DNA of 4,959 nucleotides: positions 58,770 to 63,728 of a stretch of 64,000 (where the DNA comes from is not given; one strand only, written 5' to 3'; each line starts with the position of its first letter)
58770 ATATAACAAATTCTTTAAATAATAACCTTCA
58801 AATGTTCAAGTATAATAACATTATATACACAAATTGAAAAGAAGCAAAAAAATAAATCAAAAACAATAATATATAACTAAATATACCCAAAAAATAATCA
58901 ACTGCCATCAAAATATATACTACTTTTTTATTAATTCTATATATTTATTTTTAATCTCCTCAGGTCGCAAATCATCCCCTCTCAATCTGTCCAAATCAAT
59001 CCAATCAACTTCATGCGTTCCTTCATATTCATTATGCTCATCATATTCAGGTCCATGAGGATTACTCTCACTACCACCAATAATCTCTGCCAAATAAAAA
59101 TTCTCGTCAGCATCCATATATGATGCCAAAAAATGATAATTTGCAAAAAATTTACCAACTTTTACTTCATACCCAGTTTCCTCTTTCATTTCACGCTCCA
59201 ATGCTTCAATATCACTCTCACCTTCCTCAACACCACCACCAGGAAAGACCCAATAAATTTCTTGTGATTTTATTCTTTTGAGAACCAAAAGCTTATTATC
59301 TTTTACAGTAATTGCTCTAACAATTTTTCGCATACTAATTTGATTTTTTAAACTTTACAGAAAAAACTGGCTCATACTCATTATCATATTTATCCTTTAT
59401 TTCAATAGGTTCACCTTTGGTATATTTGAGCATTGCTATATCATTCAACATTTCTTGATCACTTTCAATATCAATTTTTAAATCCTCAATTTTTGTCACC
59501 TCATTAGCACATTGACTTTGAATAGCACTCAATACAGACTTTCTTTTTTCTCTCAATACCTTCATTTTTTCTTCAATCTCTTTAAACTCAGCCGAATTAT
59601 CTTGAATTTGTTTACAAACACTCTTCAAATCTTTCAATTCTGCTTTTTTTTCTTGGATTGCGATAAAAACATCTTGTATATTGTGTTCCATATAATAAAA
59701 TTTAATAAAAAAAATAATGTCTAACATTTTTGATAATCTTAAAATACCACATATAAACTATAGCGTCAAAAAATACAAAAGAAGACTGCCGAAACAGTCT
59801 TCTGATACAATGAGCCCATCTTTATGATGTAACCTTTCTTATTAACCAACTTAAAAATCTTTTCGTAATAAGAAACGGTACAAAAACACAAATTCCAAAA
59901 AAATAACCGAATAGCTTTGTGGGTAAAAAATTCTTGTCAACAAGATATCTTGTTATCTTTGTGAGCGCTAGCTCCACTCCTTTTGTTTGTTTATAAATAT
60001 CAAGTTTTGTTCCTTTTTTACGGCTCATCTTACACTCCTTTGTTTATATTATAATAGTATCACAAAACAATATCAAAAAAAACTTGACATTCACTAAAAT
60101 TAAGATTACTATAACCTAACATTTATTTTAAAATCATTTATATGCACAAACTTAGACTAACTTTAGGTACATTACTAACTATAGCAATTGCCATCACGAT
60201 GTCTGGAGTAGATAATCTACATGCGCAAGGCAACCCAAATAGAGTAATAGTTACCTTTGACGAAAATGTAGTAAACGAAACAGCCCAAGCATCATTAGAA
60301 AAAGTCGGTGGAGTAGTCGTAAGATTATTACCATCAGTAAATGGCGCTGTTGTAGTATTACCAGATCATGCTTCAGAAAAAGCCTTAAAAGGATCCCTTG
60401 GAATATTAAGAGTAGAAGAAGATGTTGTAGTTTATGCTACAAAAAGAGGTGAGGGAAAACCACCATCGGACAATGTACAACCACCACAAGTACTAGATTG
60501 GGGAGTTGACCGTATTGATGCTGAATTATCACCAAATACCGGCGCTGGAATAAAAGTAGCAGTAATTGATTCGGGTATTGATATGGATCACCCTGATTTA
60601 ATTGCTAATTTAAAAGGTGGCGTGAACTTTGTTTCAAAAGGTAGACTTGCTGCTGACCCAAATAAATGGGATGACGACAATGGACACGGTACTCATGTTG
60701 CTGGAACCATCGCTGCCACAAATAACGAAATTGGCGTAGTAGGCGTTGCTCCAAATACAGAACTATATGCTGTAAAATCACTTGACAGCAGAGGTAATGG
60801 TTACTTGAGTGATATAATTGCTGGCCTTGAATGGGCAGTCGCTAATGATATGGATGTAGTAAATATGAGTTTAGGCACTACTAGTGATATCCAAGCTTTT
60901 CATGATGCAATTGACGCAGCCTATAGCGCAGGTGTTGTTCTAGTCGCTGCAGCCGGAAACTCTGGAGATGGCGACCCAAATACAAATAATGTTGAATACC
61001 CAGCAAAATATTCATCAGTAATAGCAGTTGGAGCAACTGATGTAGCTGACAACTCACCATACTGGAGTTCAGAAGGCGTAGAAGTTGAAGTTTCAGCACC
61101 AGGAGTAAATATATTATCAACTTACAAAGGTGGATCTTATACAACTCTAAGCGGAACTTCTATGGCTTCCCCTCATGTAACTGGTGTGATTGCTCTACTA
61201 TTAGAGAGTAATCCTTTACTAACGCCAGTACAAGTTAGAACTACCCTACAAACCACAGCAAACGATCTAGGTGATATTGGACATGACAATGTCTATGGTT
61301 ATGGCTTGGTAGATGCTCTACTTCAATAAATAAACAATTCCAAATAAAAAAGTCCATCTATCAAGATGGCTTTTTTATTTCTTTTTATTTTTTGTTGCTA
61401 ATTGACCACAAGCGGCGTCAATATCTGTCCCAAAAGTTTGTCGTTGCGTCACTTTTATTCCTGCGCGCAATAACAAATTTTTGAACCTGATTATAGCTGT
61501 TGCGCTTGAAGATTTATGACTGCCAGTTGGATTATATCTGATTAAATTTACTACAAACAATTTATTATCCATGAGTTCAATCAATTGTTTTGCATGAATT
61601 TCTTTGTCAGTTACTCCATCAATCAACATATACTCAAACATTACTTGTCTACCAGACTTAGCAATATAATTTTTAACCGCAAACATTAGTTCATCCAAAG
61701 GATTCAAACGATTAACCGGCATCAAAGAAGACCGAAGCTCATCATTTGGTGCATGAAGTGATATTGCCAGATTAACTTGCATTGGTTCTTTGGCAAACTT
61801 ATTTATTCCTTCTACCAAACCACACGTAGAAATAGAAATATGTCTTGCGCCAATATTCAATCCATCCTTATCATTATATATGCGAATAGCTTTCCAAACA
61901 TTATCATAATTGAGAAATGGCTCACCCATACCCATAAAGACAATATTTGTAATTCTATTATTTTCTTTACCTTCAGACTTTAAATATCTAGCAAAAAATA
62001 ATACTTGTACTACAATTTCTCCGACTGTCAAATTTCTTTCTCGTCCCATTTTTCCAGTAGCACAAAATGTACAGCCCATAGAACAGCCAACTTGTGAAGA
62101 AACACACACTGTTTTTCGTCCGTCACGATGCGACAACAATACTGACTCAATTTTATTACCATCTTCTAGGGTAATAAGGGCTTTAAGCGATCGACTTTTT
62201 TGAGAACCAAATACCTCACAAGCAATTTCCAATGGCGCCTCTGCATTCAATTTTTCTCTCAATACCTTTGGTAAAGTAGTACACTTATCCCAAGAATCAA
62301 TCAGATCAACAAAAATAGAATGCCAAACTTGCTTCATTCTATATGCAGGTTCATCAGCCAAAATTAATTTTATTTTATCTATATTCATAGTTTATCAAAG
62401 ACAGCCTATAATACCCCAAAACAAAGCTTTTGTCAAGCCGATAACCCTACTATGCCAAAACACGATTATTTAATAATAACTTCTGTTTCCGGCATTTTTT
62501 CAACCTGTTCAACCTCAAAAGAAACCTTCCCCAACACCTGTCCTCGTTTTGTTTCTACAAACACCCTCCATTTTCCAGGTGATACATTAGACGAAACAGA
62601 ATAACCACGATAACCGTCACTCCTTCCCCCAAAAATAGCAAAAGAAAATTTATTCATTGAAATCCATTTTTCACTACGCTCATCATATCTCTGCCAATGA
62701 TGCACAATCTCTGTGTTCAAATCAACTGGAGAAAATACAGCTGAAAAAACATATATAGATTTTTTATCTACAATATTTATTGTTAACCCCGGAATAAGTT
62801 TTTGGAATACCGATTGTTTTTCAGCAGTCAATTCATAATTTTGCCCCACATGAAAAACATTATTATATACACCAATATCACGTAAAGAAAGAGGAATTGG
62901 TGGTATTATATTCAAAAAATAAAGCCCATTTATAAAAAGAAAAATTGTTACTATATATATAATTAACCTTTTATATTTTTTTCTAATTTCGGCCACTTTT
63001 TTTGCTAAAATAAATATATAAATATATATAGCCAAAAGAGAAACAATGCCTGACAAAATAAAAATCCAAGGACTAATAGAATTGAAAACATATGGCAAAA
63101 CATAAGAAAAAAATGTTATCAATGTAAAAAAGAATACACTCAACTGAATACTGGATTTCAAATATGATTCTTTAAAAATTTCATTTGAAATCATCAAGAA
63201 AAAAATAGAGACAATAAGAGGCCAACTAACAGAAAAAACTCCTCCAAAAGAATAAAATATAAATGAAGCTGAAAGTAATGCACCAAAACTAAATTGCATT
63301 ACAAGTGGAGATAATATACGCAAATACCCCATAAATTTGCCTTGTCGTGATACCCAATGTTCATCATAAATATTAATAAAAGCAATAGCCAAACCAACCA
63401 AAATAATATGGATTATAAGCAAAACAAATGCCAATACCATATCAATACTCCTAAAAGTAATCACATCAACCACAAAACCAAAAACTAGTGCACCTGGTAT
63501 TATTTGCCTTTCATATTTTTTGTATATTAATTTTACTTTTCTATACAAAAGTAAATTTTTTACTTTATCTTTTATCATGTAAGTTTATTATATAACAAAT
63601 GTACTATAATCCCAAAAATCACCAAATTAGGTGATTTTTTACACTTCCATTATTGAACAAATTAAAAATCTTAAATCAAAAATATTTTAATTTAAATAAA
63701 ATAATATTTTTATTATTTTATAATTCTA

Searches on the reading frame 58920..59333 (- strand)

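Call 49: search_protein_families(library=pfam, proteins=[window:58920-59333:-], max_evalue=0.05)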
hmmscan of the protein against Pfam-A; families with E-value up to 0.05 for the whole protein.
window:58920-59333:- (137 aa): 5 families
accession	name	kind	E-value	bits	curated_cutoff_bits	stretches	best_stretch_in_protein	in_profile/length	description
PF00293.34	NUDIX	-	2.9e-18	66.6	21.1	1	5-120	6-119/134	NUDIX domain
PF22327.2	Nudt16-like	-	0.00078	19.9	27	1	30-74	37-81/161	U8 snoRNA-decapping enzyme-like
PF14815.12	NUDIX_4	-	0.002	18.3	35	1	8-117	5-98/113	NUDIX domain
PF18038.7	FERM_N_2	-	0.008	17.2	23.8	1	6-59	44-95/99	FERM N-terminal domain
PF13869.12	NUDIX_2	-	0.032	14.1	27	1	1-56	42-98/188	Nucleotide hydrolase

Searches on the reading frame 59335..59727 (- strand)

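Call 49: search_protein_families(library=pfam, proteins=[window:59335-59727:-], max_evalue=0.05)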
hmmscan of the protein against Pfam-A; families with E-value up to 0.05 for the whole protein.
window:59335-59727:- (130 aa): 7 families
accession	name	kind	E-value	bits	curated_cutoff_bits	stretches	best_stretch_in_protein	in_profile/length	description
PF09141.16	Talin_middle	-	0.0044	17.5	25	1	16-80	8-71/161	Talin, middle domain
PF08654.15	DASH_Dad2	-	0.013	16.3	26.9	1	24-69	4-49/99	DASH complex subunit Dad2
PF07303.18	Occludin_ELL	-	0.02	16.1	31.2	1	28-82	18-71/101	Occludin homology domain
PF25294.1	RENR_N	-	0.025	14.7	39.4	1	10-101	94-179/256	Renin receptor N-terminal domain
PF08928.15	PoNi_N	-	0.027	15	22.4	1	30-116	3-77/117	PoNe immunity protein (PoNi), N-terminal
PF09969.14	DUF2203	-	0.029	15.5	24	1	24-96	5-85/122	Uncharacterized conserved protein (DUF2203)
PF25802.1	WWC1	-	0.043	14.2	27.8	0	19-84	44-107/135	WWC1-like, helical hairpin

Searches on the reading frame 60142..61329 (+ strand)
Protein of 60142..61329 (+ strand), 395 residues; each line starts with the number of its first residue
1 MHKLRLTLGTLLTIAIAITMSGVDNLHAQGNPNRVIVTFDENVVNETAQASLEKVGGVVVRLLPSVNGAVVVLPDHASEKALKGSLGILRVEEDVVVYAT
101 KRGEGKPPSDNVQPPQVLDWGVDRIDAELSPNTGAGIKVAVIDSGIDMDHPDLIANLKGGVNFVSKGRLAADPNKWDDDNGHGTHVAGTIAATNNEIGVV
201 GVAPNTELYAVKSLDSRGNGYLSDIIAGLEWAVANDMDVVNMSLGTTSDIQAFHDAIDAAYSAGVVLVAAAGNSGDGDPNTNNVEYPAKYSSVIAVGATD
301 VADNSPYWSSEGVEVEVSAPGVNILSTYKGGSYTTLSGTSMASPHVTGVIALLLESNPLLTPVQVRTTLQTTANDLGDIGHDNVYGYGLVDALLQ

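Call 32: search_protein_families(library=pfam, proteins=[window:60142-61329:+], max_evalue=0.001)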
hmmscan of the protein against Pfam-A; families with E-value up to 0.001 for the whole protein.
window:60142-61329:+ (395 aa): 2 families
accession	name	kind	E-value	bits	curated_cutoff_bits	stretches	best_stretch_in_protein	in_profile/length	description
PF00082.27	Peptidase_S8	-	7.8e-71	239.2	21.8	1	134-388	1-288/288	Subtilase family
PF22148.1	Fervidolysin_NPro-like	-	0.00084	20.1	21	0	32-83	17-66/81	Fervidolysin N-terminal prodomain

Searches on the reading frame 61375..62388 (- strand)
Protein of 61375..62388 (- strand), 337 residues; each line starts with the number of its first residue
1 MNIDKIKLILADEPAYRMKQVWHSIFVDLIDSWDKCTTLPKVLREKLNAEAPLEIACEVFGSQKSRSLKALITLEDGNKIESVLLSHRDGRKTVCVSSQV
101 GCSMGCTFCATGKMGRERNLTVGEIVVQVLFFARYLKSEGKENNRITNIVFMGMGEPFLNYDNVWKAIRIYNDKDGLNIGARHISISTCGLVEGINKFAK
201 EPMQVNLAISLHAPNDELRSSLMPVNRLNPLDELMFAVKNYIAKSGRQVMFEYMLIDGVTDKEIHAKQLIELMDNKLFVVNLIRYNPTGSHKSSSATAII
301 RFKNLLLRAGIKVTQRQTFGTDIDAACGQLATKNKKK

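Call 49: search_protein_families(library=pfam, proteins=[window:61375-62388:-], max_evalue=0.05)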
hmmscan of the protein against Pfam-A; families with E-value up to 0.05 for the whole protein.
window:61375-62388:- (337 aa): 2 families
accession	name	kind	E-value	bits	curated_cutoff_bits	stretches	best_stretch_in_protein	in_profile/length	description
PF04055.27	Radical_SAM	-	5.3e-17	62.9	29.5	1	97-265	2-160/166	Radical SAM superfamily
PF21016.3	RlmN_N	-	0.0011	19.1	24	1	12-51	19-58/60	Ribosomal RNA large subunit methyltransferase N-terminal domain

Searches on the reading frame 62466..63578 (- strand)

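Call 49: search_protein_families(library=pfam, proteins=[window:62466-63578:-], max_evalue=0.05)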
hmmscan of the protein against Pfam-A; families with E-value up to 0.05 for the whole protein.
window:62466-63578:- (370 aa): 1 family
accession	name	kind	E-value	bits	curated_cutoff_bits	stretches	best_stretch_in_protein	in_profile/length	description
PF11141.13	DUF2914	-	4.8e-14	52.3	23.6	1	289-356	2-62/62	Protein of unknown function (DUF2914)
